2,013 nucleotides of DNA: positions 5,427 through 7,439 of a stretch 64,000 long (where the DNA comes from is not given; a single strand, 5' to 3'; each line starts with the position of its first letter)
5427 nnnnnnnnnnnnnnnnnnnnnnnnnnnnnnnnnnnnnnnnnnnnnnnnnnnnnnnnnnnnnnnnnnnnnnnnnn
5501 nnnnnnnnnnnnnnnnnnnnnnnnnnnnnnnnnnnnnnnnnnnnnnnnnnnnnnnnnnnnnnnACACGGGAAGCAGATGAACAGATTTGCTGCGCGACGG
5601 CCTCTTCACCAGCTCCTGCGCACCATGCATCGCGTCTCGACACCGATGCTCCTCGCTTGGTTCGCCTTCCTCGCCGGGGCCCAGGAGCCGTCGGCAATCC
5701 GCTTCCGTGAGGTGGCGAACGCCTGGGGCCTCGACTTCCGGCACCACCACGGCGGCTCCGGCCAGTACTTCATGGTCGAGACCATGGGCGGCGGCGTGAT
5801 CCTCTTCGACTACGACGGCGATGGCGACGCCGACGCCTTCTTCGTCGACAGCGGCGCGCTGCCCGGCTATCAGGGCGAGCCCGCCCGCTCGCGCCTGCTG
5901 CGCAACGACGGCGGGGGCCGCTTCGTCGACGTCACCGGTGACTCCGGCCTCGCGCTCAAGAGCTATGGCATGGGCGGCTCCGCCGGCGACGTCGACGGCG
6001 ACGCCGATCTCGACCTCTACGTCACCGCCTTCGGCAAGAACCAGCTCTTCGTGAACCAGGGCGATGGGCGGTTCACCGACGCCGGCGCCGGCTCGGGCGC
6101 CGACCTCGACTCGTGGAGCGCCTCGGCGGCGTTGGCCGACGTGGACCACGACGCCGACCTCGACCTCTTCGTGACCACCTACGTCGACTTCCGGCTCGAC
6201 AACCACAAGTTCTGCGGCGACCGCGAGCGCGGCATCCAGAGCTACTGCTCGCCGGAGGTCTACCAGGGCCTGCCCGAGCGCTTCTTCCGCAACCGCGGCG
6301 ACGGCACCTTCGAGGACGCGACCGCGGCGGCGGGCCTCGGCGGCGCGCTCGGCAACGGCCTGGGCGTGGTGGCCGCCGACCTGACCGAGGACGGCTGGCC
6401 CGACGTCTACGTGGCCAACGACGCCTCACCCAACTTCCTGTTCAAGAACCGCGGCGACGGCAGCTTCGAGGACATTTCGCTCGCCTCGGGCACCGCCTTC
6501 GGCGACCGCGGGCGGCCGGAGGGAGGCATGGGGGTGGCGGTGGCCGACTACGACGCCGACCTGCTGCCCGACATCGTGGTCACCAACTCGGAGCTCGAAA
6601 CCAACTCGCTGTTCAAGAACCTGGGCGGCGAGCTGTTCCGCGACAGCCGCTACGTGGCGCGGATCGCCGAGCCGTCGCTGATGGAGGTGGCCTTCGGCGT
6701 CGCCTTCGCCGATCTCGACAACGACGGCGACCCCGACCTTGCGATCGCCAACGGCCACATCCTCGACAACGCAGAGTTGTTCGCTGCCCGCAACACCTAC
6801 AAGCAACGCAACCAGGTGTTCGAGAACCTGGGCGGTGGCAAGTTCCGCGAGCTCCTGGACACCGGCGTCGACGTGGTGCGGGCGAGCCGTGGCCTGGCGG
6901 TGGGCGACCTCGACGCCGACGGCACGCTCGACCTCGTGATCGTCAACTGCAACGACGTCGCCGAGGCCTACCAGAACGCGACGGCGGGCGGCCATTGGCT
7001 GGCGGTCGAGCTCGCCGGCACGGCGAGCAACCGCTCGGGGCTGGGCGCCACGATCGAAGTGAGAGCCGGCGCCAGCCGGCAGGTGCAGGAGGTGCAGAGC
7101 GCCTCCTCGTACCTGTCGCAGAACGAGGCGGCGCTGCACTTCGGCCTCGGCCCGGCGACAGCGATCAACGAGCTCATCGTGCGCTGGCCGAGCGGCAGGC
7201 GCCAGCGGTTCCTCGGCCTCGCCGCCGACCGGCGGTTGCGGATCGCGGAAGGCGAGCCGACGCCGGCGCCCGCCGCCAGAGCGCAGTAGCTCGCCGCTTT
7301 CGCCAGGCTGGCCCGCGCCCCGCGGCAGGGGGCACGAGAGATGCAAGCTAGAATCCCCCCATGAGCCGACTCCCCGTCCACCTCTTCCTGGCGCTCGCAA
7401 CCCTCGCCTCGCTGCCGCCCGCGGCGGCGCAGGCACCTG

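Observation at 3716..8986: TPR-CRTAC1-TPR secreted cassette with candidate sigma-54 promoter and a structured leader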

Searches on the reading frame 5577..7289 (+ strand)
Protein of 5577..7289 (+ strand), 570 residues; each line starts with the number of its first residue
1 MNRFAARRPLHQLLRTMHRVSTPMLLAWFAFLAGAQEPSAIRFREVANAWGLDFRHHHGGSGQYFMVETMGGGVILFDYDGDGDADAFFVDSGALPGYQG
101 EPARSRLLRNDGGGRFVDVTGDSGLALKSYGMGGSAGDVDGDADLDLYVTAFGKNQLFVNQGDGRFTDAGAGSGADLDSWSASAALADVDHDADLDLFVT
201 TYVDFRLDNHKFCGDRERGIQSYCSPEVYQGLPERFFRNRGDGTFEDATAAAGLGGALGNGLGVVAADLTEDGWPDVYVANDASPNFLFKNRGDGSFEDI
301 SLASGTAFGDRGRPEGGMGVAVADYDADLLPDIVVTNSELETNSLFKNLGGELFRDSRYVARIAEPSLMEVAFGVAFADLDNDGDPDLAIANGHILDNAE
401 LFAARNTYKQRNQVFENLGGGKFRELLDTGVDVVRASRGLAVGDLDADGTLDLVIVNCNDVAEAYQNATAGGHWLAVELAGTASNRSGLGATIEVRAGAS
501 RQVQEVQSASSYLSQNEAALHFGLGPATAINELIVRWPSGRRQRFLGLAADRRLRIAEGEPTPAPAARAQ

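Call 9: search_protein_families(library=pfam, proteins=[window:5577-7289:+], max_evalue=0.01)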
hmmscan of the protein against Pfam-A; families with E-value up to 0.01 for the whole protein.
window:5577-7289:+ (570 aa): 3 families
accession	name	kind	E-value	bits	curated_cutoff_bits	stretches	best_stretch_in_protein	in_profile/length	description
PF13517.12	FG-GAP_3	-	2.3e-45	153.4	26.9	6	268-335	1-61/61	FG-GAP-like repeat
PF07593.17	UnbV_ASPIC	-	3.7e-22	78.4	23.4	1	488-554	1-67/68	ASPIC and UnbV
PF01839.29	FG-GAP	-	3.8e-11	43.1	22.1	1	375-392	5-22/37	FG-GAP repeat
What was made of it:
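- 5577..7289 (+): CRTAC1-family protein: Sec signal, seven-bladed FG-GAP propeller with seven DxDxDG-type loops, then a C-terminal UnbV_ASPIC domain. The likely start is ATG 5625. Pfam (call 9).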

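Call 16: find_encoding_contigs(protein=window:5577-7289:+, flank=10000, max_places=6)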
Protein window:5577-7289:+ (570 aa): no gene with exactly this product is on record in the collection.

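Call 17: find_homologous_proteins(query=window:5577-7289:+, max_evalue=1e-20)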
Query window:5577-7289:+ (570 aa): 7909 proteins with E <= 1e-20 among 8000 candidates; the best 120 are listed.
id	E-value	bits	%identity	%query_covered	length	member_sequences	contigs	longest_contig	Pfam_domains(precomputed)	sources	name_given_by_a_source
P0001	0.0e+0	1238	100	97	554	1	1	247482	PF01839.30,PF13517.13,PF07593.19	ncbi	-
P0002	1.2e-212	726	63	93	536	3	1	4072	PF01839.30,PF13517.13,PF07593.19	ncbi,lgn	ncbi:MAG TPA: CRTAC1 family protein [Thermoanaerobaculia bacterium]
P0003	1.5e-210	719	62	93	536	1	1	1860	PF01839.30,PF13517.13,PF07593.19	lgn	-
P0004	2.0e-210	718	63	91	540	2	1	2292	PF01839.30,PF13517.13,PF07593.19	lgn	-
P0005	1.2e-209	716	63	91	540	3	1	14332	PF01839.30,PF13517.13,PF07593.19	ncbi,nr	ncbi:MAG TPA: CRTAC1 family protein [Thermoanaerobaculia bacterium]|nr:CRTAC1 family protein [Thermo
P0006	1.7e-209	715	64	91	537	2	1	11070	PF01839.30,PF13517.13,PF07593.19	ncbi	ncbi:MAG TPA: CRTAC1 family protein [Thermoanaerobaculia bacterium]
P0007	3.1e-209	714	61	95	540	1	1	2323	PF01839.30,PF13517.13,PF07593.19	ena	-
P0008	1.1e-208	713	61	93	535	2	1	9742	PF01839.30,PF13517.13,PF07593.19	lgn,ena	-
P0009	1.3e-208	712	63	92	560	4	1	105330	PF01839.30,PF13517.13,PF07593.19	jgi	jgi:hypothetical protein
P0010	2.1e-208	712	62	93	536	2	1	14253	PF01839.30,PF13517.13,PF07593.19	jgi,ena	jgi:hypothetical protein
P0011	2.6e-208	711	61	93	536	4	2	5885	PF01839.30,PF13517.13,PF07593.19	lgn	-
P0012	3.1e-208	711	60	91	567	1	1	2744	PF01839.30,PF13517.13,PF07593.19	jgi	jgi:enediyne biosynthesis protein E4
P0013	5.1e-208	710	61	94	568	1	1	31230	PF01839.30,PF13517.13,PF07593.19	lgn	-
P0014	7.0e-208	710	62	93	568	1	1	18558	PF01839.30,PF13517.13,PF07593.19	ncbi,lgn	ncbi:MAG: CRTAC1 family protein [Thermoanaerobaculia bacterium]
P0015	7.4e-208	710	61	91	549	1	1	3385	PF01839.30,PF13517.13,PF07593.19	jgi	jgi:enediyne biosynthesis protein E4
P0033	5.4e-204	697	62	91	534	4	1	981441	PF01839.30,PF13517.13,PF07593.19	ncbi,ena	-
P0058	1.3e-199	683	59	91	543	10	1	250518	PF01839.30,PF13517.13,PF07593.19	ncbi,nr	ncbi:MAG TPA: CRTAC1 family protein [Thermoanaerobaculia bacterium]|nr:CRTAC1 family protein [Thermo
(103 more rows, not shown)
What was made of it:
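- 5577..7289 (+): More than 7,900 homologs at E <= 1e-20 (call 17).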

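Call 18: find_encoding_contigs(protein=P0001, flank=10000, max_places=3)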
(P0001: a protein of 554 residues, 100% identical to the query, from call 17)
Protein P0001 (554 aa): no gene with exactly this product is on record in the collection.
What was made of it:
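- Tried and rejected: Exact look-ups of the CRTAC1 protein (long form and P0001) found no contig (calls 16, 18).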

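Call 20: find_related_loci(query=A1, collection=genome_contigs, flank=8000)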
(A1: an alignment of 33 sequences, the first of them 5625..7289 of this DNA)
Query A1 (554 aa) in genome_contigs; peptide patterns used: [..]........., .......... (x = any residue, [..] = any of these).
600 stretches matched a pattern (row limit reached: there are more); 436 encode a relative of the query (tblastn E <= 1e-3); the best 80 are kept; 80 distinct loci.
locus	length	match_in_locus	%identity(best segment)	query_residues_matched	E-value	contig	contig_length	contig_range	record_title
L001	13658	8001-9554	61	25-542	0e+0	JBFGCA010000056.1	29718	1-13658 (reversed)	MAG: Thermoanaerobaculia bacterium isolate Mix_sand01.2020.11.Z.57 k141_720452_length_29718_cov_19.8443, whole genome sh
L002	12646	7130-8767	42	3-542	5e-122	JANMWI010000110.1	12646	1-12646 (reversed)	MAG: Acidobacteriota bacterium isolate OTE_88_metabat_329 OTE_88_k141_4378683, whole genome shotgun sequence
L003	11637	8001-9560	42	27-542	4e-122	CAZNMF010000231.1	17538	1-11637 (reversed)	MAG TPA_asm: uncultured Solibacteraceae bacterium isolate binchicken_co84_192 genome assembly, contig: k141_2608130, who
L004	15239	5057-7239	51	16-522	6e-122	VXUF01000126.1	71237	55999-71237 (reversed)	MAG: Holophagales bacterium isolate SB0666_bin_22 NODE_127_length_71237_cov_6.912829, whole genome shotgun sequence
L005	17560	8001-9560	42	26-542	3e-119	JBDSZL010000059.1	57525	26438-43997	MAG: Vicinamibacterales bacterium isolate cluster1_bin.85 k127_7711607, whole genome shotgun sequence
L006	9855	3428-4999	39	25-542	3e-118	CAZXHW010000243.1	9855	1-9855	MAG TPA_asm: uncultured Heliomicrobium sp. isolate binchicken_co199_63 genome assembly, contig: NODE_4864_length_9855_co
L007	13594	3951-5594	43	14-544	1e-117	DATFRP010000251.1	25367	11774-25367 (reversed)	MAG TPA_asm: Vicinamibacterales bacterium isolate SMAG_U9361 k141_1619419, whole genome shotgun sequence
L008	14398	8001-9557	41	27-542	3e-115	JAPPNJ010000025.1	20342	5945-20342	MAG: Candidatus Poribacteria bacterium isolate RHO3_bin_69 NODE_4209_length_20342_cov_17.914379, whole genome shotgun se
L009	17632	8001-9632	38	14-554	3e-112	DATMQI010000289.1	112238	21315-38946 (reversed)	MAG TPA_asm: Terriglobales bacterium isolate SMAG_U12924 k141_3076445, whole genome shotgun sequence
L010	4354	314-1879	51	23-547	6e-113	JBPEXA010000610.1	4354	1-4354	MAG: Thermoanaerobaculia bacterium isolate MAG12 MAG12_MAG12_610, whole genome shotgun sequence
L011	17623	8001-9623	38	10-543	5e-111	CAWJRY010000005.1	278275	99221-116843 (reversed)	MAG: uncultured Acidobacteriaceae bacterium isolate MFD01633.bin.1.241 genome assembly, contig: contig_15935, whole geno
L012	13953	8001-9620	36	7-544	7e-110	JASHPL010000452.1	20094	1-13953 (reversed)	MAG: Candidatus Sulfotelmatobacter sp. isolate JOPF048 JOPF_NEAR_contig_1489703, whole genome shotgun sequence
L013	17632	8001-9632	38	4-548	3e-110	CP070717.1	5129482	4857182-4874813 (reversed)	MAG: Acidobacteriota bacterium isolate bin48 chromosome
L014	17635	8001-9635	37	6-544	5e-110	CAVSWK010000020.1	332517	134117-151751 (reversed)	MAG: uncultured Acidobacteriaceae bacterium isolate MFD09222.bin.1.179 genome assembly, contig: contig_38644, whole geno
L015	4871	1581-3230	40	5-542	5e-108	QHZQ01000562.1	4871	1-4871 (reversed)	MAG: Acidobacteria bacterium isolate gp11 AA57 14_1009_16_40cm_scaffold_159920_curated, whole genome shotgun sequence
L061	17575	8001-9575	38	25-544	3e-85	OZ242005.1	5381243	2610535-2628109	MAG: Candidatus Latescibacterota bacterium isolate 4361563e-baaa-404a-b280-629f4181b36f genome assembly, chromosome: 1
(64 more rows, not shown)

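Call 23: find_encoding_contigs(protein=P0033, flank=8000, max_places=2)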
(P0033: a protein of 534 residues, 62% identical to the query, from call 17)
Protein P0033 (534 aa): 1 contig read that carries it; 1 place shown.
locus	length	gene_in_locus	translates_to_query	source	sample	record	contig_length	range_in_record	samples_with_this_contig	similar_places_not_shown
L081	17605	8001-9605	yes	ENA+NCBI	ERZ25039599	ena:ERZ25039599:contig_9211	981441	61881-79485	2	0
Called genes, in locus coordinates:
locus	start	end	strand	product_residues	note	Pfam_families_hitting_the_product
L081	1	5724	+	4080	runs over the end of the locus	PF17803:Cadherin_4, PF17892:Cadherin_5, PF17963:Big_9, PF17803:Cadherin_4, PF17892:Cadherin_5, PF17963:Big_9, PF17803:Cadherin_4, PF17892:Cadherin_5, +15 more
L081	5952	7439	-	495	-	PF00083:Sugar_tr, PF06609:TRI12, PF07690:MFS_1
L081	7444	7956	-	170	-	-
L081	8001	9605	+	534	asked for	PF01839:FG-GAP (faint), PF13517:FG-GAP_3, PF07593:UnbV_ASPIC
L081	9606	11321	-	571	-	PF07719:TPR_2 (faint), PF07721:TPR_4 (faint), PF12895:ANAPC3 (faint), PF14559:TPR_19 (weak), PF13432:TPR_16, PF13424:TPR_12 (weak), PF13432:TPR_16 (weak), PF14559:TPR_19, +7 more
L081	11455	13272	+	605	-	PF01839:FG-GAP (faint), PF13517:FG-GAP_3, PF07593:UnbV_ASPIC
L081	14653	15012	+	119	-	PF07593:UnbV_ASPIC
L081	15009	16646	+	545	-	PF13432:TPR_16 (weak), PF13432:TPR_16, PF23914:TPR_CcmH_CycH, PF13414:TPR_11, PF13432:TPR_16, PF12895:ANAPC3, PF14559:TPR_19, PF13432:TPR_16, +28 more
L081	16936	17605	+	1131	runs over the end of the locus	PF07719:TPR_2 (faint), PF13424:TPR_12 (faint), PF23914:TPR_CcmH_CycH (faint), PF01839:FG-GAP (faint), PF13517:FG-GAP_3, PF07593:UnbV_ASPIC (weak)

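Call 24: find_encoding_contigs(protein=P0058, flank=8000, max_places=2)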
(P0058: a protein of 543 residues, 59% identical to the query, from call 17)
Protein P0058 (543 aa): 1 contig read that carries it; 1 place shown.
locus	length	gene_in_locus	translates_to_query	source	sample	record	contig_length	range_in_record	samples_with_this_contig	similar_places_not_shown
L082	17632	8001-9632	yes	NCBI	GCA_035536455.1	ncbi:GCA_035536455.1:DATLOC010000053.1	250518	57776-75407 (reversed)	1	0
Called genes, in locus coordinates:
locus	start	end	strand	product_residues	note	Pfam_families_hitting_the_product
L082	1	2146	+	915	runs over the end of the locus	PF02012:BNR (faint), PF13088:BNR_2 (faint)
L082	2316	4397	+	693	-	PF02412:TSP_3 (faint)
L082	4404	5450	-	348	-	PF04443:LuxE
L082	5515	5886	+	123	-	PF13183:Fer4_8 (faint), PF25160:LdpA_Fe-S-bd (faint), PF14697:Fer4_21 (weak), PF13237:Fer4_10, PF12838:Fer4_7, PF13187:Fer4_9 (weak), PF12797:Fer4_2 (weak), PF00037:Fer4 (weak), +2 more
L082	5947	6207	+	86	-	-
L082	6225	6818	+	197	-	PF04542:Sigma70_r2, PF08281:Sigma70_r4_2, PF04545:Sigma70_r4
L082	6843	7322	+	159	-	-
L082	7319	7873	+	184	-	PF13801:Metal_resist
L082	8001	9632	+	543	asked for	PF01839:FG-GAP (faint), PF13517:FG-GAP_3, PF07593:UnbV_ASPIC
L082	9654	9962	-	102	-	-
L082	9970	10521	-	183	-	PF12867:DinB_2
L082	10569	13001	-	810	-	PF00270:DEAD (weak), PF04851:ResIII (weak), PF06733:DEAD_2, PF13307:Helicase_C_2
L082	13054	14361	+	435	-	PF01743:PolyA_pol, PF12627:PolyA_pol_RNAbd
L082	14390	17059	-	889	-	PF12704:MacB_PCD, PF02687:FtsX, PF12704:MacB_PCD, PF02687:FtsX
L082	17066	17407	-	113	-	PF13463:HTH_27 (weak), PF03551:PadR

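Call 55: search_protein_families(library=ncbifam, proteins=[window:5625-7289:+], max_evalue=0.001)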
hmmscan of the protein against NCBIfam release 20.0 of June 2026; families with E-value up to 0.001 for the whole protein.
window:5625-7289:+ (554 aa): 0 families

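Call 57: search_solved_structures(query=window:5625-7289:+, max_evalue=0.001)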
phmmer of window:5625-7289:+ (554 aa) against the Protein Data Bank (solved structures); distinct sequences matched with E-value up to 0.001: 1.
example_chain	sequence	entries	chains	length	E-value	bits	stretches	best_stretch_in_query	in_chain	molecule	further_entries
9etn_A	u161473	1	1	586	1.3e-18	70.2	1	217-526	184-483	Cartilage acidic protein 1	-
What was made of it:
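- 5577..7289 (+): Sequence hit to 9ETN at 1.3e-18 (call 57).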

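Call 78: predict_structure(alignment_id=A1)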
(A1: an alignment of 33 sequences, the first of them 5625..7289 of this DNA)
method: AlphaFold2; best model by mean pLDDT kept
length: 554 residues; sequences in the alignment: 33
mean_pLDDT: 89.9   pTM: 0.91
mean pLDDT of the five models: 89.9, 89.6, 87.1, 87.0, 86.1
residues with pLDDT >= 90: 397; 70-90: 123; 50-70: 15; < 50: 19
segments of 3 or more residues with pLDDT < 50: 1-3, 5-8, 545-554
pLDDT, mean of each block of 10 residues (from residue 1): 47 51 87 93 82 91 93 91 86 94 95 93 91 95 95 89 93 93 94 90 88 92 94 91 89 95 95 95 96 91 95 96 94 96 96 95 95 95 86 95 93 93 96 95 93 90 84 94 93 86 93 97 92 95 58 39
secondary structure, 60 per line:
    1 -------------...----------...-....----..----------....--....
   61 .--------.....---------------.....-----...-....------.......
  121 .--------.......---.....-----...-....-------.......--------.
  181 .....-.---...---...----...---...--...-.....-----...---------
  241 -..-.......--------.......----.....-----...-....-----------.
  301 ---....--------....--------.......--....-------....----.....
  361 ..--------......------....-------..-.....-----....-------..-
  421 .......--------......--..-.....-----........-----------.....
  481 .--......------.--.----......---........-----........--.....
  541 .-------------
elements in order: E27-29 H31-34 H51-54 E57-61 E70-74 E90-94 E100-102 H104-107 E114-121 E130-136 E140-144 E150-152 H154-157 E165-171 E180-185 E197-199 E204-206 E215-217 E219-223 E229-231 E245-251 E260-266 E271-275 E281-283 H285-288 E304-307 E316-319 E328-334 E337-340 H348-351 E356-362 E371-376 H383-386 E397-401 E407-410 E421-427 E436-441 E447-451 E457-464 E476-481 E484-489 E504-509 E513-520 E526-533 E536-541
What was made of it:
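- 5577..7289 (+): AF2 pLDDT 89.9, pTM 0.91 (call 78).
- On CRTAC1 / ASPIC-UnbV family: The AF2 model is all-beta, with repeating four-strand units consistent with propeller blades, pLDDT 89.9 (call 78).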
